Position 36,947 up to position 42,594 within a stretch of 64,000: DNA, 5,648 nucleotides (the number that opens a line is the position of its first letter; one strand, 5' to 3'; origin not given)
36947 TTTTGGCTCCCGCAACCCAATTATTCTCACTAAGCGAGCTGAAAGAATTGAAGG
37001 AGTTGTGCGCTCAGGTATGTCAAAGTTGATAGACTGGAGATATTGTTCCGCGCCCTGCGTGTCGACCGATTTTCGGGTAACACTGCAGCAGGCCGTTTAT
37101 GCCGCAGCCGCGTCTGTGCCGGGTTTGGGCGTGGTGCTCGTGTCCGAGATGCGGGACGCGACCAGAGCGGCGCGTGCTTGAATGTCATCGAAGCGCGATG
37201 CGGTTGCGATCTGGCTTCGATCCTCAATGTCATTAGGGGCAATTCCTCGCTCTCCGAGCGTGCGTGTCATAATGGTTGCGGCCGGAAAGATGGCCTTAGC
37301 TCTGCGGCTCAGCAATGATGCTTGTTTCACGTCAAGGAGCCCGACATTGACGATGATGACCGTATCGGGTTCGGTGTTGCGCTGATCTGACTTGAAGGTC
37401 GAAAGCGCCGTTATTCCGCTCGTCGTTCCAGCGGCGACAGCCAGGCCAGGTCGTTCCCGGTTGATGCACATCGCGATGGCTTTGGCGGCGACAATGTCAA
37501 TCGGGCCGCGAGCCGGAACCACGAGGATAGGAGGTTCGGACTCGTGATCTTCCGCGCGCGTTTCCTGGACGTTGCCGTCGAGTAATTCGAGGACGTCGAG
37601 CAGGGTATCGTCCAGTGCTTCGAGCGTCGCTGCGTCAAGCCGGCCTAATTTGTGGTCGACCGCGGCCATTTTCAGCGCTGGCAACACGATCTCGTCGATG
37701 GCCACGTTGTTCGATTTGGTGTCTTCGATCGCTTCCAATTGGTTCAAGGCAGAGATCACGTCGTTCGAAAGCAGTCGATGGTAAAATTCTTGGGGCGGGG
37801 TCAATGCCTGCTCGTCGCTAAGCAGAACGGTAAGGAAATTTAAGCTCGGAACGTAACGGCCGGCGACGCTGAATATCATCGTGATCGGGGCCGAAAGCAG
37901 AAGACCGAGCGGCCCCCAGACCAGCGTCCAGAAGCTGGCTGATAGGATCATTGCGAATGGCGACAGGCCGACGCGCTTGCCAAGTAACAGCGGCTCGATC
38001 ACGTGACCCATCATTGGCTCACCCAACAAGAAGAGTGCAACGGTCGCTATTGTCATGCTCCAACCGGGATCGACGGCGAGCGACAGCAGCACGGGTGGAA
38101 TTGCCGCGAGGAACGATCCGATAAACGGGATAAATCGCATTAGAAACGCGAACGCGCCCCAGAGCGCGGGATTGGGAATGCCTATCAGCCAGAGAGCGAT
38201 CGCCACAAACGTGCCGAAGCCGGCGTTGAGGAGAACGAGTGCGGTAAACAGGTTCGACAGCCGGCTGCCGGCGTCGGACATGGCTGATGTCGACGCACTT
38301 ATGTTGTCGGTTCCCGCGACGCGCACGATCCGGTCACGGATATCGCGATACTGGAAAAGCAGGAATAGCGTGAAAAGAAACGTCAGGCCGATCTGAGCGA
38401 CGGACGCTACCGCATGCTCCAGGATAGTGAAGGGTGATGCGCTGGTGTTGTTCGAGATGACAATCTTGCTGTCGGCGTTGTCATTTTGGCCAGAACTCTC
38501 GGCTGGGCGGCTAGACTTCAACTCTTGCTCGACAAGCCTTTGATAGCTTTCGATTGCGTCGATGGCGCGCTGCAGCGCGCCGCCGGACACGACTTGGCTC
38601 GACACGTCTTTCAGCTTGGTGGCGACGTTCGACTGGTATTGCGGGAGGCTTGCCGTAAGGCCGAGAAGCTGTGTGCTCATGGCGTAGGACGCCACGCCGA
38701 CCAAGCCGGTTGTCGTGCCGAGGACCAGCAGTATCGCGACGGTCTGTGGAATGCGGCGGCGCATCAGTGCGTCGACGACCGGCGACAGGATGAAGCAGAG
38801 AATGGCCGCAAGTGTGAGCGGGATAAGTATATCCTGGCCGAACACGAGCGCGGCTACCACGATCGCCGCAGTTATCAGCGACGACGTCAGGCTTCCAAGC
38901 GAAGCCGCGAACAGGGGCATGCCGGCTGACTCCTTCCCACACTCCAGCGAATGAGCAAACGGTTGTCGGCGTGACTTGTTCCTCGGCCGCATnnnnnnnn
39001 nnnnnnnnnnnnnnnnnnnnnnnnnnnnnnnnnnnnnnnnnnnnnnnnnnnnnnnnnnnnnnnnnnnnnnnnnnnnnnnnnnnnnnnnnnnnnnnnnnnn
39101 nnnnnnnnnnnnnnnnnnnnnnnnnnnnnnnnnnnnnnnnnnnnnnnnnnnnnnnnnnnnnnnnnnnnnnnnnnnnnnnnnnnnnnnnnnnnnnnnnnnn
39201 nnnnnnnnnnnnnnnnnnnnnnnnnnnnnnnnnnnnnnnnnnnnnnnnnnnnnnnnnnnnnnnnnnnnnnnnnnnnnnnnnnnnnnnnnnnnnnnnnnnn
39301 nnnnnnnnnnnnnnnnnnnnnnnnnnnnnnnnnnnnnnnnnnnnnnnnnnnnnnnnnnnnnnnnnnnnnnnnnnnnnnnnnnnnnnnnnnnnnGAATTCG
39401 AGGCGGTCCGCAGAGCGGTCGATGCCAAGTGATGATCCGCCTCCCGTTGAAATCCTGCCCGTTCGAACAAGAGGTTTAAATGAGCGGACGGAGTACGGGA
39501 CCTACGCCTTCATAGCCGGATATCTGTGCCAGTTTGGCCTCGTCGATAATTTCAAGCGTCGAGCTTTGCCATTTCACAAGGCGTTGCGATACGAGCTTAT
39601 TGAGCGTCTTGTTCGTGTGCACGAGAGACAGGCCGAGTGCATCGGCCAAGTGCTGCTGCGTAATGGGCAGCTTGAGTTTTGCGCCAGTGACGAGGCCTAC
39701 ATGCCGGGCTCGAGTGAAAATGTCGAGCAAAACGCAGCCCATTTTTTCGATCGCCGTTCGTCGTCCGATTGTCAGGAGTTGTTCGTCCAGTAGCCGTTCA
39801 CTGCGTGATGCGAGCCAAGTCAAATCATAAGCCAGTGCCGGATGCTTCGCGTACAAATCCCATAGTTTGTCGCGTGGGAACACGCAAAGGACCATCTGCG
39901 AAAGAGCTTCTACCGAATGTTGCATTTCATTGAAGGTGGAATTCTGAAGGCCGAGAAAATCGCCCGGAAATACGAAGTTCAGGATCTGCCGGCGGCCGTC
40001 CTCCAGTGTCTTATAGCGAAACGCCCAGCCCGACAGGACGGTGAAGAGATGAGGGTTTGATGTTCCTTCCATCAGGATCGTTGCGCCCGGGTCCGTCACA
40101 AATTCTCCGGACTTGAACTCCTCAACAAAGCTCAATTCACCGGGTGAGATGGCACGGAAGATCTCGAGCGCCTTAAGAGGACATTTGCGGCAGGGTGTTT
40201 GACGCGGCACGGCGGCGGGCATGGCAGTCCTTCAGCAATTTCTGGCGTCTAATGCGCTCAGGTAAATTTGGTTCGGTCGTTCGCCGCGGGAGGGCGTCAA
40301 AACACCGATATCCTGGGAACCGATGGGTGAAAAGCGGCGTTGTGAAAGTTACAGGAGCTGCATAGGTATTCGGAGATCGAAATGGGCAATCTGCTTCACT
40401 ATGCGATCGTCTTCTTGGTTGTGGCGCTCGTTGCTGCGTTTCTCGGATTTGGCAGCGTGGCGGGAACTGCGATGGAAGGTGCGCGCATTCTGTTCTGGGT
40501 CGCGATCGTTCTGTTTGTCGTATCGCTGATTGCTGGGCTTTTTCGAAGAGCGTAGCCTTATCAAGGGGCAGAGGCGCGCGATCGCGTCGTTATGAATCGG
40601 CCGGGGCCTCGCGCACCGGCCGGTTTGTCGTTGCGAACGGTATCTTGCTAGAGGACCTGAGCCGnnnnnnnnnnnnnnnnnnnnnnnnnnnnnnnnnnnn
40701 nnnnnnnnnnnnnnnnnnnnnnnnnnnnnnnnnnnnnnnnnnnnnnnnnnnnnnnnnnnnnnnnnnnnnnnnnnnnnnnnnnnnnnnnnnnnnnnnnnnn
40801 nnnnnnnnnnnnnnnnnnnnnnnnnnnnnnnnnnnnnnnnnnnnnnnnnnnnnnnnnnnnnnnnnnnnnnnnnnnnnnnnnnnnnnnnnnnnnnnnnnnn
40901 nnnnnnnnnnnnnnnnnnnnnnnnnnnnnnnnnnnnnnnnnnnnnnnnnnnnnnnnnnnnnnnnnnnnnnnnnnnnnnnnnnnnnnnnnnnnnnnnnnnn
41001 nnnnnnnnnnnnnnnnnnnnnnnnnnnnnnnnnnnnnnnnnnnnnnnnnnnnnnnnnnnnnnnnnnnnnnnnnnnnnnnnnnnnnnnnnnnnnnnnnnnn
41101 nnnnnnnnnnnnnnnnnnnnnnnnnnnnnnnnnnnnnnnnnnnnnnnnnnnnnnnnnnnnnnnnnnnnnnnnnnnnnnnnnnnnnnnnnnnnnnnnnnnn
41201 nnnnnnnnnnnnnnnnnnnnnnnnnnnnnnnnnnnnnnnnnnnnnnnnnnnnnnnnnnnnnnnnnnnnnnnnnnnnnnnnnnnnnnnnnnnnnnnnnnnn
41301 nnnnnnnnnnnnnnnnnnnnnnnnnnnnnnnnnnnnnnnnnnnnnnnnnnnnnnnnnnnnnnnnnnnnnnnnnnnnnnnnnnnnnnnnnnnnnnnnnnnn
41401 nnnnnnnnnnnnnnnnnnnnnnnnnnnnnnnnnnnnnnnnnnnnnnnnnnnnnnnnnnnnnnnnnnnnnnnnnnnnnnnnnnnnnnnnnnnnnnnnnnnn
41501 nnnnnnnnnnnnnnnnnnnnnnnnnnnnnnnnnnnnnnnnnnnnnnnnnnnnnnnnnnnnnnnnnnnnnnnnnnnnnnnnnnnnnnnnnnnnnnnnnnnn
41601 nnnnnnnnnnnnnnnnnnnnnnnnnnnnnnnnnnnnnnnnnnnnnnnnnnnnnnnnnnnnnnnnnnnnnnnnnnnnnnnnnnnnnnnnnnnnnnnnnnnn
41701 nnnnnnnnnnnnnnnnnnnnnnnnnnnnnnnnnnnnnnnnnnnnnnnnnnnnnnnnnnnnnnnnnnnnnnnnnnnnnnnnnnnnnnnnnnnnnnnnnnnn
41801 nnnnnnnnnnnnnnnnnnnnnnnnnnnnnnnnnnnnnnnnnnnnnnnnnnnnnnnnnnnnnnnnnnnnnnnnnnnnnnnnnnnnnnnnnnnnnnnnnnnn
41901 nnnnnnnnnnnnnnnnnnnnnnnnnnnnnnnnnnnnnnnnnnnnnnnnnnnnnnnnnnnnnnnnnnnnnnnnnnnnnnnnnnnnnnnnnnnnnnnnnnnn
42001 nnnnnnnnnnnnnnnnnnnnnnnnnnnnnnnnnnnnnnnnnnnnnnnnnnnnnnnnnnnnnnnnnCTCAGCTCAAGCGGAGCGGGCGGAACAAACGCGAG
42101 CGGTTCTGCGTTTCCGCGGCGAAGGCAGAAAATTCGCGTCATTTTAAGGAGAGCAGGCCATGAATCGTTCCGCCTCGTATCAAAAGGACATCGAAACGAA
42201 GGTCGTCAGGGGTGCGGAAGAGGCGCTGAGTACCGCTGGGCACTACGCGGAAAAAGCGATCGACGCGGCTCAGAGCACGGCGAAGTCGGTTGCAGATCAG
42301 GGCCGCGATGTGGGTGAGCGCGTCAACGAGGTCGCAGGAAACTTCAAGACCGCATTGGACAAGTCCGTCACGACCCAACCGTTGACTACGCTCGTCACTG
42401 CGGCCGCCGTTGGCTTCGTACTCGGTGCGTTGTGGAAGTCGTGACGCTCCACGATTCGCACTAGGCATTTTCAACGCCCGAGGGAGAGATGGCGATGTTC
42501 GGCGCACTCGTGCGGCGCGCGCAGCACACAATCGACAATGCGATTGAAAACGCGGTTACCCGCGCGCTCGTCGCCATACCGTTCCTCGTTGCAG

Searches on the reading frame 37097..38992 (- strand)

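Call 80: search_protein_families(library=pfam, proteins=[window:37097-38992:-], max_evalue=0.001)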
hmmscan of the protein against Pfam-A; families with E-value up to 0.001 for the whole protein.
window:37097-38992:- (631 aa): 1 family
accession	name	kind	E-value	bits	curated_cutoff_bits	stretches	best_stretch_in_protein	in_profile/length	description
PF01594.21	AI-2E_transport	-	5.4e-44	151.1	34.3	1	39-376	5-321/327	AI-2E family transporter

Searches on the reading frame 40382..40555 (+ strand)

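Call 80: search_protein_families(library=pfam, proteins=[window:40382-40555:+], max_evalue=0.001)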
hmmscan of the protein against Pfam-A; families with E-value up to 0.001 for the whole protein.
window:40382-40555:+ (57 aa): 1 family
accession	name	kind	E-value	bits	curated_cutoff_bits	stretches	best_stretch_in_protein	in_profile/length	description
PF07043.18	DUF1328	-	3.1e-15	56.7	27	1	9-47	1-39/39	Protein of unknown function (DUF1328)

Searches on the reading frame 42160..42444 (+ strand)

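Call 5: search_protein_families(library=pfam, proteins=[window:42160-42444:+], max_evalue=10)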
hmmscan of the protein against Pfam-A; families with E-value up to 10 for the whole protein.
window:42160-42444:+ (94 aa): 5 families
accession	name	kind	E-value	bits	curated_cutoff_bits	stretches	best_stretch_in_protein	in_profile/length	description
PF19029.5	DUF883_C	-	0.0012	18.9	27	1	73-91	8-26/30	DUF883 C-terminal glycine zipper region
PF09361.15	Phasin_2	-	0.013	16.1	24.9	1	13-71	19-76/100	Phasin protein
PF19683.4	DUF6185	-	0.044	12.4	25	1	71-93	689-711/825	Family of unknown function (DUF6185)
PF01442.23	Apolipoprotein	-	0.05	13.7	90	1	5-69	120-188/190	Apolipoprotein A1/A4/E domain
PF13690.11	CheX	-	0.077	13.5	27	1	27-74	21-69/94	Chemotaxis phosphatase CheX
